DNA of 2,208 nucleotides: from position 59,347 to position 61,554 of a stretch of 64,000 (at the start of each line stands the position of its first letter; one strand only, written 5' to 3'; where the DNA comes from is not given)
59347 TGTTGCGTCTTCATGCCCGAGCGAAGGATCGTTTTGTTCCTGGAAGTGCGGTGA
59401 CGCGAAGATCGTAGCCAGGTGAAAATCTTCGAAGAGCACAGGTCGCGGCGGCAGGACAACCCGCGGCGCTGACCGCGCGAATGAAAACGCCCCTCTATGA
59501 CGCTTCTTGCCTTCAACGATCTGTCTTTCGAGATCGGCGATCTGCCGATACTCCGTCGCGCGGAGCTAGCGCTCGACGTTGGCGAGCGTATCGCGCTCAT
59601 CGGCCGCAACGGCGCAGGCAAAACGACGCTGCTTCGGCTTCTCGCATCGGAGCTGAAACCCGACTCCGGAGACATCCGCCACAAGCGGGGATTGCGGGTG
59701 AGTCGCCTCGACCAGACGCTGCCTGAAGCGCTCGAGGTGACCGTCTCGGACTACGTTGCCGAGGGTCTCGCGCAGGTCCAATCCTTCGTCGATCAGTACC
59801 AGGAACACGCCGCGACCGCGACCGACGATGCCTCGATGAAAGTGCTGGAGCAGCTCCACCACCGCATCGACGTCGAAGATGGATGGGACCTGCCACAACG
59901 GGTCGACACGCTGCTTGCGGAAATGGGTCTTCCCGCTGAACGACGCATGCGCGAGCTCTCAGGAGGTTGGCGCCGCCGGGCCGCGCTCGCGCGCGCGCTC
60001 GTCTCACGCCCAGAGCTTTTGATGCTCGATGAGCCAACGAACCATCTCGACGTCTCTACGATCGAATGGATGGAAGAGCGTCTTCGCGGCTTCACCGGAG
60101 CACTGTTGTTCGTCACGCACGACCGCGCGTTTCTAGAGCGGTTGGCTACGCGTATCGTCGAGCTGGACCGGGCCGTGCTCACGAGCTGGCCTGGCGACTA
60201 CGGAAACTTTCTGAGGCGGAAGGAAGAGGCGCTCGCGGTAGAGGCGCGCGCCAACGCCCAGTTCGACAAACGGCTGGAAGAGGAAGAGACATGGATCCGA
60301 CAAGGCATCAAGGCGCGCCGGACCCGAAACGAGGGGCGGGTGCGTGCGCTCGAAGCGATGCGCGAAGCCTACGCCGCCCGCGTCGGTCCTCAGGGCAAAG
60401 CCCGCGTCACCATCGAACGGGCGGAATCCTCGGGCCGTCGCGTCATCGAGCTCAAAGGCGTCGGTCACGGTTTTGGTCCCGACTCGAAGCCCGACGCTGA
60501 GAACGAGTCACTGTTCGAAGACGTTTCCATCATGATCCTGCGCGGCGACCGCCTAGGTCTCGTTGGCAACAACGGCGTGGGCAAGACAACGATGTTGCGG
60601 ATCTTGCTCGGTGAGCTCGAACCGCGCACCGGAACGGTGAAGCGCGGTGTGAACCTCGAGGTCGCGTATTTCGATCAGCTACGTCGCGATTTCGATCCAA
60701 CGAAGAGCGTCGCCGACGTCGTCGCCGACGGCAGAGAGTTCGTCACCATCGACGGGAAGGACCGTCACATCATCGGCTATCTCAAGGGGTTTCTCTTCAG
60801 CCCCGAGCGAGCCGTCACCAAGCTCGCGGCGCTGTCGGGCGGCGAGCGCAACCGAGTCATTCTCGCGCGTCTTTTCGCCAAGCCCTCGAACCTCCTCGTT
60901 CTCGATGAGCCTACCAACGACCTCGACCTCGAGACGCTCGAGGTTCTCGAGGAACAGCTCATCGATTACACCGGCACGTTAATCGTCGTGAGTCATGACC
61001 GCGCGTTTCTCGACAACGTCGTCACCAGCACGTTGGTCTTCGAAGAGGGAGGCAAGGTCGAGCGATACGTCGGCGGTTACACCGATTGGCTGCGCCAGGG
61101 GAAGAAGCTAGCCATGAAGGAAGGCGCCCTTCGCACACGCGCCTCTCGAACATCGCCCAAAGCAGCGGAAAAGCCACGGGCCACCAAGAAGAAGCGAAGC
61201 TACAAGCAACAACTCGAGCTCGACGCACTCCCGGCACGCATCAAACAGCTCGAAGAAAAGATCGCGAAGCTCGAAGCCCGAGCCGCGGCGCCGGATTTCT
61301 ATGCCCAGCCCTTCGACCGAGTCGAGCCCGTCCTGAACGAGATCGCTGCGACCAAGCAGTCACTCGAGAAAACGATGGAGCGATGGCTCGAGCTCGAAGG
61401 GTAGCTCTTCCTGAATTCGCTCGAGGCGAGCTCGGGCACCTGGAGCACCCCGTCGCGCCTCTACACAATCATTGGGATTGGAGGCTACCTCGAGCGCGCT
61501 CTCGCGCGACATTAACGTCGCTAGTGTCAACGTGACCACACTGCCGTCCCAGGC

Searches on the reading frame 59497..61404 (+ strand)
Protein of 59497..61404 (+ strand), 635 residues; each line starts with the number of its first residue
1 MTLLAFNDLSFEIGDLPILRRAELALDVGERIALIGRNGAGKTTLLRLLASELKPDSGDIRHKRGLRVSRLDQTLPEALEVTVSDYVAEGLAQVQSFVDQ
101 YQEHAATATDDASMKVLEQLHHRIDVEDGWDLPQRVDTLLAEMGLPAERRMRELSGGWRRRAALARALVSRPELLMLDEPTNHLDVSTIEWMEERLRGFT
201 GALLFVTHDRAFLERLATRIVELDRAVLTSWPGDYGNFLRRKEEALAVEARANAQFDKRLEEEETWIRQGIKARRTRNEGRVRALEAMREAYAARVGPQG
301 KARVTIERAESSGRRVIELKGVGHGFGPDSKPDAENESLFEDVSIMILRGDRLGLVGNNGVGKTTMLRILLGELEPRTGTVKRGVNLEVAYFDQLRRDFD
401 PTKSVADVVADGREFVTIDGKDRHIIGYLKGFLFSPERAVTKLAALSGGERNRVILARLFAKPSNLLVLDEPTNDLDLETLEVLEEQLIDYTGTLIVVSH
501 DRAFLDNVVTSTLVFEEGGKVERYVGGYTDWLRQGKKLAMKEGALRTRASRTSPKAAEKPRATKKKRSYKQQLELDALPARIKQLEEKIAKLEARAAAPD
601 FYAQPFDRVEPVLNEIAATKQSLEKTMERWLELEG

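Call 66: search_protein_families(library=pfam, proteins=[window:59497-61404:+], max_evalue=0.01)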
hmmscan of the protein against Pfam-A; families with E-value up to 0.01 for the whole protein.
window:59497-61404:+ (635 aa): 31 families (the best 25 are shown)
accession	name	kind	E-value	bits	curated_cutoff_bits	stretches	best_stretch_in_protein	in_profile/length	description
PF00005.33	ABC_tran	-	2.2e-49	168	25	2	20-182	2-137/137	ABC transporter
PF16326.10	ABC_tran_CTD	-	6.5e-21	74.8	32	1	566-634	1-68/69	ABC transporter C-terminal domain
PF13304.12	AAA_21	-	2.6e-16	61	27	1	33-50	3-20/304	AAA domain, putative AbiEii toxin, Type IV TA system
PF12848.13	ABC_tran_Xtn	-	2.5e-14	53.6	25.9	1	221-291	1-73/85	ABC transporter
PF02463.25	SMC_N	-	1.4e-09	38.2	40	1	411-516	106-213/220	RecF/RecN/SMC N terminal domain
PF13191.12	AAA_16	-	1.2e-07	32.8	32.6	1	355-484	29-152/167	AAA ATPase domain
PF03193.22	RsgA_GTPase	-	1.3e-07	32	30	0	348-383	104-139/174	RsgA GTPase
PF13401.12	AAA_22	-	5e-07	30.5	27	1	32-101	8-82/130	AAA domain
PF00004.35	AAA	-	2.3e-06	28.5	21.2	0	33-105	2-57/131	ATPase family associated with various cellular activities (AAA)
PF13476.12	AAA_23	-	2.9e-06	28.5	27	0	33-50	23-40/201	AAA domain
PF13555.12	AAA_29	-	8.1e-06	25.9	27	0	27-46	20-39/61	P-loop containing region of AAA domain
PF02367.23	TsaE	-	2.4e-05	24.7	26.6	0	26-54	18-46/128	Threonylcarbamoyl adenosine biosynthesis protein TsaE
PF05729.18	NACHT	-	2.8e-05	24.5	26.7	0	31-56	2-27/167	NACHT domain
PF01926.29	MMR_HSR1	-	4.2e-05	24.1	21.9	0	31-59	1-28/113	50S ribosome-binding GTPase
PF03205.20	MobB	-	5.7e-05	23.5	26.6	0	353-378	2-27/133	Molybdopterin guanine dinucleotide synthesis protein B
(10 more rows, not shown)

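Call 74: find_encoding_contigs(protein=window:59497-61404:+, flank=10000, max_places=1)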
Protein window:59497-61404:+ (635 aa): no gene with exactly this product is on record in the collection.
